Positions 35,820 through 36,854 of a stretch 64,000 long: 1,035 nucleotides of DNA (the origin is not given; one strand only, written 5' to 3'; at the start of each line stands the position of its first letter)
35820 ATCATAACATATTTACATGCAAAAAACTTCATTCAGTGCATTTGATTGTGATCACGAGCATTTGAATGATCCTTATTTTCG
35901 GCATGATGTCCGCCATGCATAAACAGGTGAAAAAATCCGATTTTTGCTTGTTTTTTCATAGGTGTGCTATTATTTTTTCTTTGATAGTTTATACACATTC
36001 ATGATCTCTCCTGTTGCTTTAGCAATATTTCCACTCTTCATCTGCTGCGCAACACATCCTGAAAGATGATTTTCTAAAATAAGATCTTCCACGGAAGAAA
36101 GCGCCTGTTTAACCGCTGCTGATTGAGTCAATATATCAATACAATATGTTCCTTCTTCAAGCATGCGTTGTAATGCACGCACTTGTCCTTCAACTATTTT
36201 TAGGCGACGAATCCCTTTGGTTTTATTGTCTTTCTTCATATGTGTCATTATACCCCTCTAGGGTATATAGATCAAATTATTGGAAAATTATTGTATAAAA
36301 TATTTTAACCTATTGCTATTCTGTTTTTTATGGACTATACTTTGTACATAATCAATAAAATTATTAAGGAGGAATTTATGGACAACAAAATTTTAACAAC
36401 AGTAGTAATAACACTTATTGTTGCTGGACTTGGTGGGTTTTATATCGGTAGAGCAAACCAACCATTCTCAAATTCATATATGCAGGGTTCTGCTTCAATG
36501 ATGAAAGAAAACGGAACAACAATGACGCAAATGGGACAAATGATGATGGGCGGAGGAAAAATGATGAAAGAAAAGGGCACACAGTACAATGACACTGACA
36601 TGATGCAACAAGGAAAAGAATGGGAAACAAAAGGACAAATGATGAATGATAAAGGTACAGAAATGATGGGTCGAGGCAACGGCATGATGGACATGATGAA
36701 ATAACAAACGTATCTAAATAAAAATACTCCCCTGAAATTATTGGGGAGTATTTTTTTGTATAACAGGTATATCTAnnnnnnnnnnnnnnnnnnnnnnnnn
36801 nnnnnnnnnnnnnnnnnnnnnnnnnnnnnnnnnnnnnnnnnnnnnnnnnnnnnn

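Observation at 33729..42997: Operator-bracketed copper/heavy-metal island with unusual domain fusions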

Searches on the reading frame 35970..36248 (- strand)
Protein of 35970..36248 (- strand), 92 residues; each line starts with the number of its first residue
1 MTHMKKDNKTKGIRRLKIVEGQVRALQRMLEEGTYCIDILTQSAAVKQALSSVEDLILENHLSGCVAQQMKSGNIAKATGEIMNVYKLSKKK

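Call 6: search_protein_families(library=pfam, proteins=[window:35970-36248:-], max_evalue=0.01)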
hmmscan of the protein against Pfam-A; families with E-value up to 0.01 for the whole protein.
window:35970-36248:- (92 aa): 1 family
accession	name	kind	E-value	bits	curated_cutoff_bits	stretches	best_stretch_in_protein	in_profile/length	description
PF02583.22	Trns_repr_metal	-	2e-25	89.4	22.8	1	9-85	2-75/78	Metal-sensitive transcriptional repressor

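Call 11: search_protein_families(library=ncbifam, proteins=[window:35970-36248:-], max_evalue=0.001)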
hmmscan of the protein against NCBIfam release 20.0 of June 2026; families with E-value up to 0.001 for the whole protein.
window:35970-36248:- (92 aa): 3 families
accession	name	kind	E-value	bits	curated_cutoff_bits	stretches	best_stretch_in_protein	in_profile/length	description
NF052430.1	repress_RicR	exception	5.9e-19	68.5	175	1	5-74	7-73/93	copper-sensing transcriptional repressor RicR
NF008464.0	PRK11352.1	equivalog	6.3e-10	39.3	133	1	6-77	5-77/91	formaldehyde-responsive transcriptional repressor FrmR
NF011613.0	PRK15039.1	equivalog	1.9e-08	34.8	138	1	1-71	1-70/90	Ni(II)/Co(II)-binding transcriptional repressor RcnR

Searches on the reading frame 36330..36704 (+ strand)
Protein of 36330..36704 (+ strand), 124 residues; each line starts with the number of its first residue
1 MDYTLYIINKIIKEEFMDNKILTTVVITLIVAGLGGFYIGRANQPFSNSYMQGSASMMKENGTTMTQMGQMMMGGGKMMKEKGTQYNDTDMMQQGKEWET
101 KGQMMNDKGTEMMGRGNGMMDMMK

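Call 6: search_protein_families(library=pfam, proteins=[window:36330-36704:+], max_evalue=0.01)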
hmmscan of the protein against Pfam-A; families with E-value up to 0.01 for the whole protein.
window:36330-36704:+ (124 aa): 0 families

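Call 10: search_protein_families(library=pfam, proteins=[window:36330-36704:+], max_evalue=10)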
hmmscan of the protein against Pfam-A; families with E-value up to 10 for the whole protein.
window:36330-36704:+ (124 aa): 1 family
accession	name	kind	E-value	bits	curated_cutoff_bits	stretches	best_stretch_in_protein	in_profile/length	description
PF22863.1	TraI_middle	-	0.075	13.7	27.6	1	89-120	25-56/89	TraI-like middle domain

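Call 11: search_protein_families(library=ncbifam, proteins=[window:36330-36704:+], max_evalue=0.001)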
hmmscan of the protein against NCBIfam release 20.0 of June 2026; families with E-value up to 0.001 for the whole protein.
window:36330-36704:+ (124 aa): 0 families
